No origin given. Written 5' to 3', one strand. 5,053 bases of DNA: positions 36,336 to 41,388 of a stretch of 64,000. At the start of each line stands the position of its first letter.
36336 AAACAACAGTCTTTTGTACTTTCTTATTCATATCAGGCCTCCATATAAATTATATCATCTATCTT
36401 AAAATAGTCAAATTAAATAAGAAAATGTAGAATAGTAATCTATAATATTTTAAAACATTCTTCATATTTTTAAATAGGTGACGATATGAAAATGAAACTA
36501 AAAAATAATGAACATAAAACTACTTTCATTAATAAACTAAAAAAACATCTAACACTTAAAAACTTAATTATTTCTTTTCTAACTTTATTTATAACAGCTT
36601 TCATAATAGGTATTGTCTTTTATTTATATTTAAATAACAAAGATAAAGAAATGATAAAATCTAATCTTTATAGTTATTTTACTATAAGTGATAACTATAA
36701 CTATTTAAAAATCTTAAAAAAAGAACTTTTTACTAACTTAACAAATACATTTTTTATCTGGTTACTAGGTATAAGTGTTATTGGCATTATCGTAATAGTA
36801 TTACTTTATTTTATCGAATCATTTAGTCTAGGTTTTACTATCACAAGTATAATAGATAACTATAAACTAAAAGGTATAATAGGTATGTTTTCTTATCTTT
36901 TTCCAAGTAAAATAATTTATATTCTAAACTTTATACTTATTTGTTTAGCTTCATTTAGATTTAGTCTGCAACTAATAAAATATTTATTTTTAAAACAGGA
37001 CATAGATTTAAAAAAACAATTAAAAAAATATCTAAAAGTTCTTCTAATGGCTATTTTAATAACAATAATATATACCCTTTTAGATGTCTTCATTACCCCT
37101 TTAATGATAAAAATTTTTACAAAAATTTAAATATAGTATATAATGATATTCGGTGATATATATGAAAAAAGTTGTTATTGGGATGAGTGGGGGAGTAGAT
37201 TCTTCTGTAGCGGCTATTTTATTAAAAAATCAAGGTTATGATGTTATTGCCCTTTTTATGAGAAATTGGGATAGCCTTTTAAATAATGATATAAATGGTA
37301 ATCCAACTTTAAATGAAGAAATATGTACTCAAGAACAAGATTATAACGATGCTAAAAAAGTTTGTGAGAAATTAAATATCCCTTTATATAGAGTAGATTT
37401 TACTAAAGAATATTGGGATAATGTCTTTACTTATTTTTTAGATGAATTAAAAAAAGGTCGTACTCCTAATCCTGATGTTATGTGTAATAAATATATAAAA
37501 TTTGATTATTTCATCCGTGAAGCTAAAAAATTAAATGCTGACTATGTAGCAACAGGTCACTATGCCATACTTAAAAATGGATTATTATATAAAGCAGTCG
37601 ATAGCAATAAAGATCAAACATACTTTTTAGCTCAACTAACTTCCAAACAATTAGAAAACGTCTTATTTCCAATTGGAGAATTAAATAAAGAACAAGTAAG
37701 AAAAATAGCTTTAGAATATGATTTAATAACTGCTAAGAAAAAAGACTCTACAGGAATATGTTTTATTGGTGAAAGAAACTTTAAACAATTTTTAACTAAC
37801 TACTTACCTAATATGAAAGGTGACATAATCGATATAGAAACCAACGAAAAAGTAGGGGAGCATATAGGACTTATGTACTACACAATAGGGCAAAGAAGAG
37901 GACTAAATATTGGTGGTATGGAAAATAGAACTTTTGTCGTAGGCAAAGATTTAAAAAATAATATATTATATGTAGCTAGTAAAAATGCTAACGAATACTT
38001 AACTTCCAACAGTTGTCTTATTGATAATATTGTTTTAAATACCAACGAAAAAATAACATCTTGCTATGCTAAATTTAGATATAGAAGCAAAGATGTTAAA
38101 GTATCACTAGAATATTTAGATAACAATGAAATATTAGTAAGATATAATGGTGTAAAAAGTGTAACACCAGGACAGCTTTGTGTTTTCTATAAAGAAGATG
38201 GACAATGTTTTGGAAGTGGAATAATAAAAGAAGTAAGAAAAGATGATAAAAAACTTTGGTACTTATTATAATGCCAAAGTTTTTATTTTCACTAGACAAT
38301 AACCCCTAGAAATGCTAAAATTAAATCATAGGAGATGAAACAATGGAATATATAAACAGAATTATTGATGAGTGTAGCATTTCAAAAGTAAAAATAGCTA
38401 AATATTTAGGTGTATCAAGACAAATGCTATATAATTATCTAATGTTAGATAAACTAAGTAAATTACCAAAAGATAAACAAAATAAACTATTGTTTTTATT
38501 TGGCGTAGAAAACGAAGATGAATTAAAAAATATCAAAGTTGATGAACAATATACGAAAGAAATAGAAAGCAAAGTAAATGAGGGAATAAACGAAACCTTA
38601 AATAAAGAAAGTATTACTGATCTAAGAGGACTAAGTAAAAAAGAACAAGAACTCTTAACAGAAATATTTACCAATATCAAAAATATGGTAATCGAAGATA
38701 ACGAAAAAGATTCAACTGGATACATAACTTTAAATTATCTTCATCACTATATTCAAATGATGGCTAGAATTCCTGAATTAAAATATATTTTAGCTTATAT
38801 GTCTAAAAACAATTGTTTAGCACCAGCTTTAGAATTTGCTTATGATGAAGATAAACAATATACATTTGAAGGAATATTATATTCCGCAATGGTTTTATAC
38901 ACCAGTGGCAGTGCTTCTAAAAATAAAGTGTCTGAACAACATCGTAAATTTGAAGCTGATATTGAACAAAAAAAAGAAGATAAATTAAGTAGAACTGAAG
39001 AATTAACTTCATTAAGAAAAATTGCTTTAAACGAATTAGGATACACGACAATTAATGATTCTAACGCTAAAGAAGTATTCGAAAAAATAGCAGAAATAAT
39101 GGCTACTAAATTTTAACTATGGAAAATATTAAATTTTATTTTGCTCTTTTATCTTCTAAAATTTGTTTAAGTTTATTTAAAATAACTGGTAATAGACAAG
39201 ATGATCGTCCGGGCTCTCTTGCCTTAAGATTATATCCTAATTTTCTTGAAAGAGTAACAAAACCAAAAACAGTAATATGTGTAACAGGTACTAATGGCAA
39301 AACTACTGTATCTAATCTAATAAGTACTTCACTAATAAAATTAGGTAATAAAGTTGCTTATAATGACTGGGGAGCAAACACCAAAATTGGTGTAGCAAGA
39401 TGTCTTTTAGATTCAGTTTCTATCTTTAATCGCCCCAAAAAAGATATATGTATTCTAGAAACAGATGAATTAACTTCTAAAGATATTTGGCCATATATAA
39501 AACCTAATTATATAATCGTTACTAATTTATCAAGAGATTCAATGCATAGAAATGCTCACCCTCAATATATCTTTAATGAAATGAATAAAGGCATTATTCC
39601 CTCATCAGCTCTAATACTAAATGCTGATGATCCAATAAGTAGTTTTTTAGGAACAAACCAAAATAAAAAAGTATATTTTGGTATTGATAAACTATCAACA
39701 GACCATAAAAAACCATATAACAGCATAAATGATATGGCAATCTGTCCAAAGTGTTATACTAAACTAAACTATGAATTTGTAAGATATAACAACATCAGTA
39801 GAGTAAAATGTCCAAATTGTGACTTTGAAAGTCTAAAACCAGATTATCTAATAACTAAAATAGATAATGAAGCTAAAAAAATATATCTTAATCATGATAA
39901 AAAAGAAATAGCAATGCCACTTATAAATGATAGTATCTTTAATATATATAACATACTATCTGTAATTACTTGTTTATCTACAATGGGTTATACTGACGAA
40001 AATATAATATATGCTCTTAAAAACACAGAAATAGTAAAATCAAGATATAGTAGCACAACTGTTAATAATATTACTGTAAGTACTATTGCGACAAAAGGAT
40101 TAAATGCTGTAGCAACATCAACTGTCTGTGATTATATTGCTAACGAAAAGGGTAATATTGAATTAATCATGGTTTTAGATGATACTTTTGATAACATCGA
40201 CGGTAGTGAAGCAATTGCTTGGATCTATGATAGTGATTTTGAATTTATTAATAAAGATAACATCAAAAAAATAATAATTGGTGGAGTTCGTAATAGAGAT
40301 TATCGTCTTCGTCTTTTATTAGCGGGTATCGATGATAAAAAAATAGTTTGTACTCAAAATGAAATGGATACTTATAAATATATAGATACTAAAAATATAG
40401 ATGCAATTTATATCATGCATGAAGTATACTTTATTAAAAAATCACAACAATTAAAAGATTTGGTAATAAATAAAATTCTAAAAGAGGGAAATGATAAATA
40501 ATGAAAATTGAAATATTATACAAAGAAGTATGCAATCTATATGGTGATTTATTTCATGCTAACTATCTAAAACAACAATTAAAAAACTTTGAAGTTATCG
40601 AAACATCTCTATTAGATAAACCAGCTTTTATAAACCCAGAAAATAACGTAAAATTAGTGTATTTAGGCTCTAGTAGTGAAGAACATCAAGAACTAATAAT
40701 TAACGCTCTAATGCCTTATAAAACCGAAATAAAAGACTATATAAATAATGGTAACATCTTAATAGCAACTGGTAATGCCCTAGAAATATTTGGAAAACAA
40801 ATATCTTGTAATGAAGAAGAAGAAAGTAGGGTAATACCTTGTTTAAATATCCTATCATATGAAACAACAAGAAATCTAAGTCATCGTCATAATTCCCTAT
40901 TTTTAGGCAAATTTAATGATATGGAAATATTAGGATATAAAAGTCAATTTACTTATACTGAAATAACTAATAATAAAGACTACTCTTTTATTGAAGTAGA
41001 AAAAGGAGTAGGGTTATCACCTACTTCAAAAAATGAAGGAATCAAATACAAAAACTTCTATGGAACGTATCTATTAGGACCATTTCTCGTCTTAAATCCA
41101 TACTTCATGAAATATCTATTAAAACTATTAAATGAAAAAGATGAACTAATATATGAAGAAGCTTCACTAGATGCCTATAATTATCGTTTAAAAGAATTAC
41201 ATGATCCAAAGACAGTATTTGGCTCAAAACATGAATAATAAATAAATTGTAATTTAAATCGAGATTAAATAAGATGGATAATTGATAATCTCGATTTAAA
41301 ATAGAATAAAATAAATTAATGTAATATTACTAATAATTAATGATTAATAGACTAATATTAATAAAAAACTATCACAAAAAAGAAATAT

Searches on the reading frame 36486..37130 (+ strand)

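Call 10: search_protein_families(library=pfam, proteins=[window:36486-37130:+], max_evalue=0.001)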
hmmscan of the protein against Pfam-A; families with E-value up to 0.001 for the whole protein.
window:36486-37130:+ (214 aa): 1 family
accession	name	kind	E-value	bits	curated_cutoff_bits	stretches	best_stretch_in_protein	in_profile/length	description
PF01944.22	SpoIIM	-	2.5e-18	67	26.9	1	32-205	2-163/163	Stage II sporulation protein M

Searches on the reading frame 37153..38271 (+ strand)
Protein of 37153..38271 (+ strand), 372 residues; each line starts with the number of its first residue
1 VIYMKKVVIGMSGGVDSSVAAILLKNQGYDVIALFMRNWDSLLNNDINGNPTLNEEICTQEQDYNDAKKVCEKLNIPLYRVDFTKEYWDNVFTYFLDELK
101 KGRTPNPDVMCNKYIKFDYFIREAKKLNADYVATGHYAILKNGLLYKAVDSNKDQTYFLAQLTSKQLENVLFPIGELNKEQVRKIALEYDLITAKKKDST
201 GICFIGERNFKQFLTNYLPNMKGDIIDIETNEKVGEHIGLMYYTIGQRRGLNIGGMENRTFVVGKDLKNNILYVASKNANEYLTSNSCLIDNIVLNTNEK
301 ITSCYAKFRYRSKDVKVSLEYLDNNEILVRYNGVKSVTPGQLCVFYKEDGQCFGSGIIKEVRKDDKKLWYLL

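Call 10: search_protein_families(library=pfam, proteins=[window:37153-38271:+], max_evalue=0.001)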
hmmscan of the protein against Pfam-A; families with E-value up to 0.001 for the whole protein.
window:37153-38271:+ (372 aa): 5 families
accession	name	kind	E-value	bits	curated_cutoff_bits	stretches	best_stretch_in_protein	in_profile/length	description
PF03054.22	tRNA_Me_trans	-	6.4e-79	264.8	20.6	1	5-206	1-201/202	tRNA methyl transferase HUP domain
PF20259.3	tRNA_Me_trans_M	-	4.3e-26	90.7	27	1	211-275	1-65/66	tRNA methyl transferase PRC-barrel domain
PF20258.4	tRNA_Me_trans_C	-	1.1e-13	51.7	20.6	1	298-358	14-77/77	Aminomethyltransferase beta-barrel domain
PF02540.23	NAD_synthase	-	2.6e-08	33.8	21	1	4-85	18-83/242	NAD synthase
PF06508.19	QueC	-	8.6e-05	22.6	22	0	6-35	1-30/210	Queuosine biosynthesis protein QueC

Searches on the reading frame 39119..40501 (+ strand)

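Call 43: search_protein_families(library=pfam, proteins=[window:39119-40501:+], max_evalue=0.0001)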
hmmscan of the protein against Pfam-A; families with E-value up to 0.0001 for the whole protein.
window:39119-40501:+ (460 aa): 2 families
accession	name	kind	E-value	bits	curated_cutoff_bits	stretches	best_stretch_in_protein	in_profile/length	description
PF08353.15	MurT_C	-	1.7e-21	76.7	25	1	329-434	4-105/110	MurT ligase C-terminal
PF08245.18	Mur_ligase_M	-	3.7e-12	47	24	1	55-195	1-153/200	Mur ligase middle domain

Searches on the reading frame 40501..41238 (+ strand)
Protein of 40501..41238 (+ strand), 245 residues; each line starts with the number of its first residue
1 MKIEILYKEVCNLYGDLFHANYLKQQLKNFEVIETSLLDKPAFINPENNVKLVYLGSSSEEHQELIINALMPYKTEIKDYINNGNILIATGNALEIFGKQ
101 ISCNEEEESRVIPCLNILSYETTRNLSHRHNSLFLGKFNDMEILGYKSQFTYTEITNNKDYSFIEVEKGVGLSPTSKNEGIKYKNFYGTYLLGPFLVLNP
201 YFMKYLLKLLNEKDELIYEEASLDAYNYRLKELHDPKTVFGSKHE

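Call 70: search_protein_families(library=pfam, proteins=[window:40501-41238:+], max_evalue=0.0001)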
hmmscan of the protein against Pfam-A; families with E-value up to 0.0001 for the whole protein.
window:40501-41238:+ (245 aa): 1 family
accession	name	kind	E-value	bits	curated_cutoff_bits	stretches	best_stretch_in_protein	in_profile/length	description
PF07685.20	GATase_3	-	9.2e-10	38.9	27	1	2-196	1-192/196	CobB/CobQ-like glutamine amidotransferase domain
